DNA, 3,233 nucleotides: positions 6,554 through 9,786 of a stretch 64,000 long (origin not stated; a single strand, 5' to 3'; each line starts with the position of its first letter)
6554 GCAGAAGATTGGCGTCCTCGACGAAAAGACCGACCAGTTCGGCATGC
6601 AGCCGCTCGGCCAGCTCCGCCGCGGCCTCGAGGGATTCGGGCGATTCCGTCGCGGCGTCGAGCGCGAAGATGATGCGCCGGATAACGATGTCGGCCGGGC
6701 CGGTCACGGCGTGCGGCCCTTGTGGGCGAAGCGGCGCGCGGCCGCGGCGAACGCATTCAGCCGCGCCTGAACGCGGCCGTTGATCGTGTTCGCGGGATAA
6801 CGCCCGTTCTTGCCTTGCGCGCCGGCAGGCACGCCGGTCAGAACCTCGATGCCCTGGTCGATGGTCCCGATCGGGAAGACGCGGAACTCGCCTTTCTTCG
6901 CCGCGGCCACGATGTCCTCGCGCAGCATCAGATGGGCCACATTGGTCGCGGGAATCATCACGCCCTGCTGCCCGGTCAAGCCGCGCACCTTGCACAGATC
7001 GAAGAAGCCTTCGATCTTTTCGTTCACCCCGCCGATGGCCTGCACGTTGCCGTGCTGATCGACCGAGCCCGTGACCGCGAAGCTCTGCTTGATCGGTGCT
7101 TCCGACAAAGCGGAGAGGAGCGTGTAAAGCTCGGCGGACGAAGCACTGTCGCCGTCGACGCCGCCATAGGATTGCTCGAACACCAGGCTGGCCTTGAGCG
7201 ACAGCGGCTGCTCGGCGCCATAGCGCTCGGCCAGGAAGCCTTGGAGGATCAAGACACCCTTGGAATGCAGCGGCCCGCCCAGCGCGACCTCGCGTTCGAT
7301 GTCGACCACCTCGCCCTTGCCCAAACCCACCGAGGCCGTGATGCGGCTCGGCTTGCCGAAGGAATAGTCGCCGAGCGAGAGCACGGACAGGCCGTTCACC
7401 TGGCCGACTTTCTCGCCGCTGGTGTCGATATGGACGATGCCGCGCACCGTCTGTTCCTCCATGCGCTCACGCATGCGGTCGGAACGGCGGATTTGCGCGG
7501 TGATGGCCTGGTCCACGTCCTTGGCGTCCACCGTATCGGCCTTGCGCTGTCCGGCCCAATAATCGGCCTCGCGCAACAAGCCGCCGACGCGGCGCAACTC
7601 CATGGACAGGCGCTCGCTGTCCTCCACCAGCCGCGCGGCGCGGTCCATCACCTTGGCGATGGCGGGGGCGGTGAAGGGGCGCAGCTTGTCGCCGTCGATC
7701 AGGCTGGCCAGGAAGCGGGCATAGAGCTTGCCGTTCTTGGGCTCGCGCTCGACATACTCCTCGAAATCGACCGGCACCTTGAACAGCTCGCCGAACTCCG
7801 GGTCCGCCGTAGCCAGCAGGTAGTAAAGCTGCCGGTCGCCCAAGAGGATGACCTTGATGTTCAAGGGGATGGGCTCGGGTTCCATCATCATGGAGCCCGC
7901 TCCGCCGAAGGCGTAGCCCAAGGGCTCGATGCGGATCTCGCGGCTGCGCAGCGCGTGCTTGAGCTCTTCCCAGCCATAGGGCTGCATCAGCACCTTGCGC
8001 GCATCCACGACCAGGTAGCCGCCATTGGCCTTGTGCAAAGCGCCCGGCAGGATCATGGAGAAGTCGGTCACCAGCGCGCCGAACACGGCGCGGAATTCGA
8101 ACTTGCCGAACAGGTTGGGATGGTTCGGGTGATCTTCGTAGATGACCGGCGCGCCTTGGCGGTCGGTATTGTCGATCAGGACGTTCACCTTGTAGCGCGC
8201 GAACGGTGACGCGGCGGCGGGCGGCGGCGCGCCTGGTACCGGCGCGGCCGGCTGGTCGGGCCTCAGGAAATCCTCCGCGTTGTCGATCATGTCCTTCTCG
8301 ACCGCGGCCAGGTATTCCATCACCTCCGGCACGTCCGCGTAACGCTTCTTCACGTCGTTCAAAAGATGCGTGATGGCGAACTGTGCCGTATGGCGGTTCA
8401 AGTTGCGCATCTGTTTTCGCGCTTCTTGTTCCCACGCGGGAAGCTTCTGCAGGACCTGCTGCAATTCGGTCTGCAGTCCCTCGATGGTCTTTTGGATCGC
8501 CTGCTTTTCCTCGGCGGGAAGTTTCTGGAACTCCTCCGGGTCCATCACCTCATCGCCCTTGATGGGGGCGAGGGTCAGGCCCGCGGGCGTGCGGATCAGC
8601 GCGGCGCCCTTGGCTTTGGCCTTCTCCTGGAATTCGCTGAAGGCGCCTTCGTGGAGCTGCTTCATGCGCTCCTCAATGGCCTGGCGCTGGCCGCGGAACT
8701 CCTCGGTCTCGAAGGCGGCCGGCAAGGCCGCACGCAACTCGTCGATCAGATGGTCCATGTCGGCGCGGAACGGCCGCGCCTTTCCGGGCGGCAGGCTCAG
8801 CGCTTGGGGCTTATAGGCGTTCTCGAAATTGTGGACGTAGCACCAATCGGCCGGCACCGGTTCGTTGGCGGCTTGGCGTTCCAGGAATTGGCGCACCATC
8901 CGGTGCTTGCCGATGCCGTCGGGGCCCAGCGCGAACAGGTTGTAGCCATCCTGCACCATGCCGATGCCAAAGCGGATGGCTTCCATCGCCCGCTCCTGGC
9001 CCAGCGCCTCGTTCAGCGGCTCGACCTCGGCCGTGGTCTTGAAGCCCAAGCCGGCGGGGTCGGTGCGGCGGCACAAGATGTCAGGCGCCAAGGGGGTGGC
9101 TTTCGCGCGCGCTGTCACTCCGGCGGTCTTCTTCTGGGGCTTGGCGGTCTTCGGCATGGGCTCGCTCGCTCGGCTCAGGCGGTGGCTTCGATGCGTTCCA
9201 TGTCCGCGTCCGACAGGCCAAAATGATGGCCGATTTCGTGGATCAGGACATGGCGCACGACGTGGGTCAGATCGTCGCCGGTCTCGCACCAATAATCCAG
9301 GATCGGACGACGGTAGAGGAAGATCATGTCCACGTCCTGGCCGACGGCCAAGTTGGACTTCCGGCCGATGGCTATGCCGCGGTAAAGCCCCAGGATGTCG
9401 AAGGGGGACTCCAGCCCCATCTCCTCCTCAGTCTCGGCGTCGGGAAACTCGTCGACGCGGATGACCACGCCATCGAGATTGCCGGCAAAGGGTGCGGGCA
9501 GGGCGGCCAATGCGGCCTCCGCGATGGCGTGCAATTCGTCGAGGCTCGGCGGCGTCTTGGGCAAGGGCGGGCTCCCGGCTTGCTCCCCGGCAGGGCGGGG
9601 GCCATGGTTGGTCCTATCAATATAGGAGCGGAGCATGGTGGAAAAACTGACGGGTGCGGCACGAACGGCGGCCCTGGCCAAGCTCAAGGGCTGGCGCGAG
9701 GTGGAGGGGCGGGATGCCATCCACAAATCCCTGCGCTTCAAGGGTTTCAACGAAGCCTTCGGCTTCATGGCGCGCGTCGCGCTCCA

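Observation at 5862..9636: Tightly coupled three-gene proteolysis/stress operon: zincin-like metallopeptidase, Lon-family Ser-Lys protease with large AAA-like N-domain, tandem UspA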

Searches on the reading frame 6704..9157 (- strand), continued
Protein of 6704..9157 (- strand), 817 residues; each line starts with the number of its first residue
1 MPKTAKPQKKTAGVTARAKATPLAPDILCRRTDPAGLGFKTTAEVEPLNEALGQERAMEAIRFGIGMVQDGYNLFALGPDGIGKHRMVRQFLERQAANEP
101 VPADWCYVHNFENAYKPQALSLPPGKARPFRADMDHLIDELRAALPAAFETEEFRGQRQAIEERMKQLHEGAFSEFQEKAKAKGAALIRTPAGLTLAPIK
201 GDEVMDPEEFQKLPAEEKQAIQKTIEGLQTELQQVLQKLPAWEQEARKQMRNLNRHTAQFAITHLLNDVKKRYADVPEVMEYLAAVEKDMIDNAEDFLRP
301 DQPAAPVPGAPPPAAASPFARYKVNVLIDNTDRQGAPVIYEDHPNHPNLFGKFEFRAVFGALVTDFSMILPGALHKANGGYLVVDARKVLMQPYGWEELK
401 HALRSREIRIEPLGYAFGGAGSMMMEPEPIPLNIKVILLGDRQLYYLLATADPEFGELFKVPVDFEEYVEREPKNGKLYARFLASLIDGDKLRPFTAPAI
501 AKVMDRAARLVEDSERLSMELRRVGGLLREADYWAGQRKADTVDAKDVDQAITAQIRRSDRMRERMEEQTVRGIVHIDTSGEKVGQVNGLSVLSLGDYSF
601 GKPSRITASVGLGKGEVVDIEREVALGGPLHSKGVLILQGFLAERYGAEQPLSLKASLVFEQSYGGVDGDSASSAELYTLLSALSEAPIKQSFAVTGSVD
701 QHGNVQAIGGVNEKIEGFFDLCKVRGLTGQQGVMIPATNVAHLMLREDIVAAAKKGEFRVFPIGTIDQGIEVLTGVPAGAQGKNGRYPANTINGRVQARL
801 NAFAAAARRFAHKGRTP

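Call 44: search_protein_families(library=pfam, proteins=[L060:8470-8961:+, L050:8439-8975:+, L049:3699-4046:+, L080:8501-10441:+, L075:8474-10324:+, L035:6388-8160:+, L079:4339-6615:+, L004:3679-4143:+, L023:8351-8830:+, L033:6608-7069:+], max_evalue=0.01)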
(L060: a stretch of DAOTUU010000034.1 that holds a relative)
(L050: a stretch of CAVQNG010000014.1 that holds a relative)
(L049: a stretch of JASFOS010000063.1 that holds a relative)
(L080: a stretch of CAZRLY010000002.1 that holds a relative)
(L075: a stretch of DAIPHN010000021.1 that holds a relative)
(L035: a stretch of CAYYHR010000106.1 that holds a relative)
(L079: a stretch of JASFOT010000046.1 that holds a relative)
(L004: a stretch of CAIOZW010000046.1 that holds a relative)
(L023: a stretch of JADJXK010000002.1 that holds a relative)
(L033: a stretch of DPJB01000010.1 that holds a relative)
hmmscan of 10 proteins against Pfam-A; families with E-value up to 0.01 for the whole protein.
L060:8470-8961:+ (164 aa): 0 families

L050:8439-8975:+ (179 aa): 0 families

L049:3699-4046:+ (116 aa): 1 family
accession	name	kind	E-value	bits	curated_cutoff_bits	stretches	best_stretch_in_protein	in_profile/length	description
PF01722.23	BolA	-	7.8e-31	106.7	25.7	1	22-95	1-76/76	BolA-like protein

L080:8501-10441:+ (647 aa): 6 families
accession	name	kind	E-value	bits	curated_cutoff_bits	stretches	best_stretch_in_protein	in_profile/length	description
PF00294.29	PfkB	-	6.2e-61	206.8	25.8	1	7-276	3-274/302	pfkB family carbohydrate kinase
PF13517.12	FG-GAP_3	-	9.7e-32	109.8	26.9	4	519-578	1-61/61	FG-GAP-like repeat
PF01839.29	FG-GAP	-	5.7e-25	87.2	22.1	3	317-339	8-34/37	FG-GAP repeat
PF12256.14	TcdB_toxin_midN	-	4.9e-05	23.2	24.8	0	513-536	28-51/181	Insecticide toxin TcdB middle/N-terminal region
PF21348.3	RGL11_C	-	0.0014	17.9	27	0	416-433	25-42/490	Rhamnogalacturonan lyase family 11, C-terminal domain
PF14783.12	BBS2_Mid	-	0.0026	18.3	27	0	472-491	2-21/108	Ciliary BBSome complex subunit 2, middle region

L075:8474-10324:+ (617 aa): 2 families
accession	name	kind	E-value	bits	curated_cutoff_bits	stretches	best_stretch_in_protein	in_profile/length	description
PF00501.34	AMP-binding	-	1.2e-68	232.2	29.9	1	85-464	3-384/384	AMP-binding enzyme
PF13193.12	AMP-binding_C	-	7.8e-25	88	24.5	1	514-592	1-76/76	AMP-binding enzyme C-terminal domain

L035:6388-8160:+ (591 aa): 1 family
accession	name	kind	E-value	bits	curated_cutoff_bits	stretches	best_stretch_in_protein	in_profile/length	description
PF11067.13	DUF2868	-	4.5e-41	141.9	26.8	2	238-342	14-104/315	Protein of unknown function (DUF2868)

L079:4339-6615:+ (759 aa): 4 families
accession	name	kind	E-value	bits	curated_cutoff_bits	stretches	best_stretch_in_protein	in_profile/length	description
PF01432.26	Peptidase_M3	-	6.1e-110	369.1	27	1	304-754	1-455/457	Peptidase family M3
PF19310.4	TOP_N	-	0.0017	18.6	27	1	128-229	21-122/123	Neurolysin/Thimet oligopeptidase, N-terminal domain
PF11101.13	DUF2884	-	0.0029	17.7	30.6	1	136-259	72-195/228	Protein of unknown function (DUF2884)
PF13398.12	Peptidase_M50B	-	0.0077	16.4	26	0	536-562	20-46/201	Peptidase M50B-like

L004:3679-4143:+ (155 aa): 1 family
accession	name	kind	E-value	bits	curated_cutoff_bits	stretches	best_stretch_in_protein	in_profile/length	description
PF01740.26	STAS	-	4.3e-12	46.2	22.6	1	52-131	26-106/106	STAS domain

L023:8351-8830:+ (160 aa): 0 families

L033:6608-7069:+ (154 aa): 0 families

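Call 49: search_protein_families(library=padloc, proteins=[window:6704-9157:-], max_evalue=0.01)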
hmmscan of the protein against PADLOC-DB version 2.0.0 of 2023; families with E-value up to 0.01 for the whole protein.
window:6704-9157:- (817 aa): 1 family
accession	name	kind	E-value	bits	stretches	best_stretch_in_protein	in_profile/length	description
PDLC02506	BrxL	-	0.0022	14.3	0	671-744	585-651/680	BrxL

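Call 75: search_protein_families(library=pfam, proteins=[L018:5372-5866:+, L009:5244-5720:+, L056:4257-5495:+, L058:68-1708:-, L060:3276-3986:+, L025:2007-3134:+], max_evalue=0.01)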
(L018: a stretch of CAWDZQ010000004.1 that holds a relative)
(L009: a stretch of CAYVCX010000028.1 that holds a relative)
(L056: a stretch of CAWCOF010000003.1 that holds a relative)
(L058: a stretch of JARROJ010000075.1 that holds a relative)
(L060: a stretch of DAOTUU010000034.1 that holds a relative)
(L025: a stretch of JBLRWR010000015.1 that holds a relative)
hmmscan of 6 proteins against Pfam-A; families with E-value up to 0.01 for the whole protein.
L018:5372-5866:+ (165 aa): 4 families
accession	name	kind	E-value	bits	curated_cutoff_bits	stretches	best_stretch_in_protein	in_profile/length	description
PF13279.12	4HBT_2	-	9.3e-25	87.9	25.5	1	31-150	1-121/122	Thioesterase-like superfamily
PF03061.28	4HBT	-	5.3e-11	43.1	20.6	1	41-119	3-75/79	Thioesterase superfamily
PF20791.3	Acyl-ACP_TE_C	-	2.8e-07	31.1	21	1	25-55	8-38/101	Acyl-ACP thioesterase C-terminal domain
PF01643.23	Acyl-ACP_TE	-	0.0054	16.9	23.7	1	25-149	4-129/131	Acyl-ACP thioesterase N-terminal domain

L009:5244-5720:+ (159 aa): 3 families
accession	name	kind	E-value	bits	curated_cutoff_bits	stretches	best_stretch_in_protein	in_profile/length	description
PF13279.12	4HBT_2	-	6.7e-25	88.3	25.5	1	32-150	1-122/122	Thioesterase-like superfamily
PF03061.28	4HBT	-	2e-14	54.1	20.6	1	41-122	2-78/79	Thioesterase superfamily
PF20791.3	Acyl-ACP_TE_C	-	5.2e-07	30.3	21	1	27-53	9-35/101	Acyl-ACP thioesterase C-terminal domain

L056:4257-5495:+ (413 aa): 0 families

L058:68-1708:- (547 aa): 1 family
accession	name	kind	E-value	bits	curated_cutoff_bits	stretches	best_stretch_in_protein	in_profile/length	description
PF00171.27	Aldedh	-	1.3e-75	255.2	23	1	101-513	49-459/461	Aldehyde dehydrogenase family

L060:3276-3986:+ (237 aa): 2 families
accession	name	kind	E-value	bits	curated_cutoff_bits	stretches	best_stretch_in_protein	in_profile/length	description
PF00072.30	Response_reg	-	1.5e-34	118.9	30.2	1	13-122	1-111/111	Response regulator receiver domain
PF00486.34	Trans_reg_C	-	2.9e-23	82.2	26.2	1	156-229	1-77/77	Transcriptional regulatory protein, C terminal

L025:2007-3134:+ (376 aa): 12 families
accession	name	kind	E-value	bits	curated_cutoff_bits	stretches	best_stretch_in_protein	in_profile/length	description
PF00005.33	ABC_tran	-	7.8e-31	107.9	25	1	26-167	2-136/137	ABC transporter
PF17912.7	OB_MalK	-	2.4e-15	57.6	27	1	241-295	1-53/53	MalK OB fold domain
PF02463.25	SMC_N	-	1e-05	25.5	40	1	34-217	23-218/220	RecF/RecN/SMC N terminal domain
PF13304.12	AAA_21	-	1.1e-05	26.1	27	0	37-59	1-23/304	AAA domain, putative AbiEii toxin, Type IV TA system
PF08402.16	TOBE_2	-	1.3e-05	25.6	21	1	289-363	2-76/76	TOBE domain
PF03215.21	Rad17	-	3.8e-05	24.2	23.8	1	28-101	38-111/186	Rad17 P-loop domain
PF13401.12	AAA_22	-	0.00027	21.7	27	1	34-79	4-33/130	AAA domain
PF24389.1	ORC-CDC6-like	-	0.00042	19.6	27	1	9-55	10-52/571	ORC-CDC6-like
PF13476.12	AAA_23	-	0.0012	20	27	0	26-56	11-40/201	AAA domain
PF03193.22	RsgA_GTPase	-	0.0028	17.9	30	1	23-67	95-138/174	RsgA GTPase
PF00004.35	AAA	-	0.0029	18.5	21.2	1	39-89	2-52/131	ATPase family associated with various cellular activities (AAA)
PF20720.3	nSTAND3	-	0.003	17.7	27.2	0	33-56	15-38/155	Novel STAND NTPase 3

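Call 76: predict_structure(alignment_id=A1)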
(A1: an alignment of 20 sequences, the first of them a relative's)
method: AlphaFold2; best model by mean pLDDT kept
length: 817 residues; sequences in the alignment: 20
mean_pLDDT: 78.5   pTM: 0.57
mean pLDDT of the five models: 78.5, 73.4, 72.6, 70.8, 70.8
residues with pLDDT >= 90: 177; 70-90: 461; 50-70: 100; < 50: 79
segments of 3 or more residues with pLDDT < 50: 1-17, 67-69, 301-315, 343-346, 353-362, 413-424, 625-630, 665-670, 815-817
pLDDT, mean of each block of 10 residues (from residue 1): 36 45 90 90 80 65 59 72 67 84 88 81 91 91 86 86 85 85 81 78 77 82 85 84 86 88 91 91 92 77 40 55 84 86 57 47 51 83 85 81 81 43 60 86 84 83 66 82 87 95 89 76 86 95 95 82 63 60 83 73 82 77 55 75 83 81 47 83 92 88 85 89 85 92 89 94 94 92 88 93 83 53
secondary structure, 60 per line:
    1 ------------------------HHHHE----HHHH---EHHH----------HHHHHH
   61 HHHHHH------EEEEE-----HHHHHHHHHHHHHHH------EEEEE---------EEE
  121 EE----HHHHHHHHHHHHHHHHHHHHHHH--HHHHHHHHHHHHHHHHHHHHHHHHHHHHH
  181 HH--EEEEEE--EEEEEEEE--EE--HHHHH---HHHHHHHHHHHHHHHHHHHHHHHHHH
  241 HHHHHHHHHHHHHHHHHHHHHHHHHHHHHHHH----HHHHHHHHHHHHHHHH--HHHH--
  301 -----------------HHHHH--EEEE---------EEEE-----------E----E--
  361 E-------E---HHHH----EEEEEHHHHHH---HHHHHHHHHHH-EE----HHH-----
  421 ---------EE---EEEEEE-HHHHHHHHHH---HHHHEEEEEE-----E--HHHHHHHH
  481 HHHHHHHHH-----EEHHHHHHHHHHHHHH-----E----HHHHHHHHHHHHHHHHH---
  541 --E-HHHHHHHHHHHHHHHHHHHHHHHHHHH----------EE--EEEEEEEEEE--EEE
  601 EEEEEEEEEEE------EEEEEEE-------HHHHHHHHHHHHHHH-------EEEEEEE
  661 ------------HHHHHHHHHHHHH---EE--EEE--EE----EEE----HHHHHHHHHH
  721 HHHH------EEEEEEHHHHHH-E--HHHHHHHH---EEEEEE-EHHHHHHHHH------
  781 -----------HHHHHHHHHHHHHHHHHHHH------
elements in order (helices of 4 or more, strands of 3 or more residues): H25-28 H34-37 H55-66 E73-77 H83-97 E104-108 E118-122 H127-149 H152-182 E185-190 E193-200 H207-211 H215-272 H277-292 H295-298 H318-322 E325-328 E338-341 H373-376 E381-385 H386-391 H395-405 E435-440 H442-451 H455-458 E459-464 H473-489 H497-510 H521-537 H545-571 E586-595 E598-611 E618-624 H632-646 E654-660 H673-685 E693-695 E704-706 H711-724 E731-736 H737-742 H747-754 E758-763 H766-774 H792-811

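Call 78: fold_search(model_id=the predicted structure, library=pdb)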
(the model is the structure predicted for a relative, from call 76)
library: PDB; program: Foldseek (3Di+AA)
matches with E <= 10: 1244; with E <= 0.001: 235
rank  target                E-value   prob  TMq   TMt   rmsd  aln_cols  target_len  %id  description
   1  8k8v_A                1.9e-52  1.00  0.77  0.87   4.5       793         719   29  CryoEM structure of LonC protease hepatmer, apo state (released 2024-08-07)
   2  8k91_A                1.3e-50  1.00  0.70  0.79   6.1       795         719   29  CryoEM structure of LonC S582A hepatmer with Lysozyme (released 2024-08-07)
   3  7ev6_A                1.1e-42  1.00  0.64  0.86   4.3       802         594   25  Crystal structure of the Lon-like protease MtaLonC with D581A mutation in complex with F-b20-Q (released 2021-11-24)
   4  7ev4_A                4.2e-42  1.00  0.64  0.86   4.2       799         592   25  Crystal structure of the Lon-like protease MtaLonC with S582A mutation in complex with F-b20-Q (released 2021-11-24)
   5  4fwg                  1.8e-41  1.00  0.63  0.85   8.3       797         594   25  Crystal structure of the Lon-like protease MtaLonC in complex with lactacystin (released 2013-06-26)
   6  4fw9                  2.5e-41  1.00  0.61  0.81  12.6       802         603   26  Crystal structure of the Lon-like protease MtaLonC (released 2013-06-26)
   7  7eux_A                4.3e-41  1.00  0.61  0.84  12.7       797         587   26  Crystal structure of the Lon-like protease MtaLonC with D581A mutation in complex with substrate polypeptide (released 2021-11-24)
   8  7euy_A                5.3e-41  1.00  0.61  0.84  12.9       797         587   26  Crystal structure of the Lon-like protease MtaLonC with D582A mutation in complex with substrate polypeptide (released 2021-11-24)
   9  4fwd                  9.2e-41  1.00  0.61  0.84  10.1       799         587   26  Crystal structure of the Lon-like protease MtaLonC in complex with bortezomib (released 2013-06-26)
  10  4fwh                  2.3e-39  1.00  0.61  0.84   7.2       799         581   26  Crystal structure of the Lon-like protease MtaLonC in complex with MG262 (released 2013-06-26)
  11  3k1j_A                5.7e-31  1.00  0.56  0.78   9.5       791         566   18  Crystal structure of Lon protease from Thermococcus onnurineus NA1 (released 2010-09-22)
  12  3k1j_B                1.3e-29  1.00  0.53  0.74  10.9       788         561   18  Crystal structure of Lon protease from Thermococcus onnurineus NA1 (released 2010-09-22)
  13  4fwv                  1.1e-17  1.00  0.35  0.77   5.3       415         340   24  Crystal structure of the N-terminal domain of the Lon-like protease MtaLonC (released 2013-06-26)
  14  4zpx_A                1.8e-14  1.00  0.34  0.79   8.9       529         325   14  Crystal structure of Lon ATPase domain from Thermococcus onnurineus NA1 (released 2016-05-11)
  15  4zpx_B                2.4e-13  1.00  0.35  0.80  10.6       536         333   14  Crystal structure of Lon ATPase domain from Thermococcus onnurineus NA1 (released 2016-05-11)
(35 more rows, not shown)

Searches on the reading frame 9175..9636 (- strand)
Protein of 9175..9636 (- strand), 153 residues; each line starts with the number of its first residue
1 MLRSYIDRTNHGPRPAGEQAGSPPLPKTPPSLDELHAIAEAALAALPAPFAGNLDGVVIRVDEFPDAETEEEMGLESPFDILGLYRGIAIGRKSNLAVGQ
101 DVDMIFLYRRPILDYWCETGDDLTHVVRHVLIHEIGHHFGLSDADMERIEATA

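Call 8: search_protein_families(library=pfam, proteins=[window:9175-9636:-], max_evalue=0.01)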
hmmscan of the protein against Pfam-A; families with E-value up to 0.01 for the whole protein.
window:9175-9636:- (153 aa): 1 family
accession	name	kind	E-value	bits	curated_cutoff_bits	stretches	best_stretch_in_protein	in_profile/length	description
PF06262.17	Zincin_1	-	4.6e-36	123.1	22.4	1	54-150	1-96/97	Zincin-like metallopeptidase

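Call 9: search_protein_families(library=ncbifam, proteins=[window:9175-9636:-], max_evalue=0.01)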
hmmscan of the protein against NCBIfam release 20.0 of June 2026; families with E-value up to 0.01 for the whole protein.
window:9175-9636:- (153 aa): 0 families

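Call 11: search_solved_structures(query=window:9175-9636:-, max_evalue=0.1, show_alignments=2)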
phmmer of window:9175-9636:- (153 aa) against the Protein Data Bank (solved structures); distinct sequences matched with E-value up to 0.1: 3.
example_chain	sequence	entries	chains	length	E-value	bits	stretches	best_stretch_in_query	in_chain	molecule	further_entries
3e11_A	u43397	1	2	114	2.8e-10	43.6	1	32-146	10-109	predicted zincin-like metalloprotease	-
6bdx_A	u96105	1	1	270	0.051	16.8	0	61-126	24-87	4-hydroxy-tetrahydrodipicolinate reductase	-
5ugj_A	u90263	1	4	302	0.077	16.2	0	60-116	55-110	4-hydroxy-tetrahydrodipicolinate reductase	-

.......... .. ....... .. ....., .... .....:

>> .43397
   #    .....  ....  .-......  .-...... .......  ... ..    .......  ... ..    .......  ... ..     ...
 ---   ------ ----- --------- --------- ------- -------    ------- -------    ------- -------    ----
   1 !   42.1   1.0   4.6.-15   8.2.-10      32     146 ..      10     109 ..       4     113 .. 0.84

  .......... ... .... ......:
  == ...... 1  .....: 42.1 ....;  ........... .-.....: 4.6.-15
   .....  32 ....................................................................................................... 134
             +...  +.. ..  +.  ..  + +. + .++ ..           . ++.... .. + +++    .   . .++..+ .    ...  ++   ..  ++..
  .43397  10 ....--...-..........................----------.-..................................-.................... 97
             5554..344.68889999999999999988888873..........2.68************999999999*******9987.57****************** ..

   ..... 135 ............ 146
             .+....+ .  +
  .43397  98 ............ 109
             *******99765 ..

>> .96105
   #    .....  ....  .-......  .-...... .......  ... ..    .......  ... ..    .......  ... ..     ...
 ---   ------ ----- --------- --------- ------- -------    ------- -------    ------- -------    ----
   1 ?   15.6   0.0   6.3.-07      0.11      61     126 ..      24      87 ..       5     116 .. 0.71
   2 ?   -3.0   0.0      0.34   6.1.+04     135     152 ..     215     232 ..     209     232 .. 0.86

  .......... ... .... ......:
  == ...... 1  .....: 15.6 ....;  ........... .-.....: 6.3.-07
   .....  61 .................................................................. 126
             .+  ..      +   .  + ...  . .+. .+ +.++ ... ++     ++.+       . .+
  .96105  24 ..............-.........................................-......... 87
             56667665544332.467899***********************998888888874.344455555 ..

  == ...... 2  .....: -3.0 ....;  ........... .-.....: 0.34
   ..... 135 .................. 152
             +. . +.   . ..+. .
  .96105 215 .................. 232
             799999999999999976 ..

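Call 49: search_protein_families(library=padloc, proteins=[window:9175-9636:-], max_evalue=0.01)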
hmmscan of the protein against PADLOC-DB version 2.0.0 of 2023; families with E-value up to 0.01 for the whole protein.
window:9175-9636:- (153 aa): 0 families
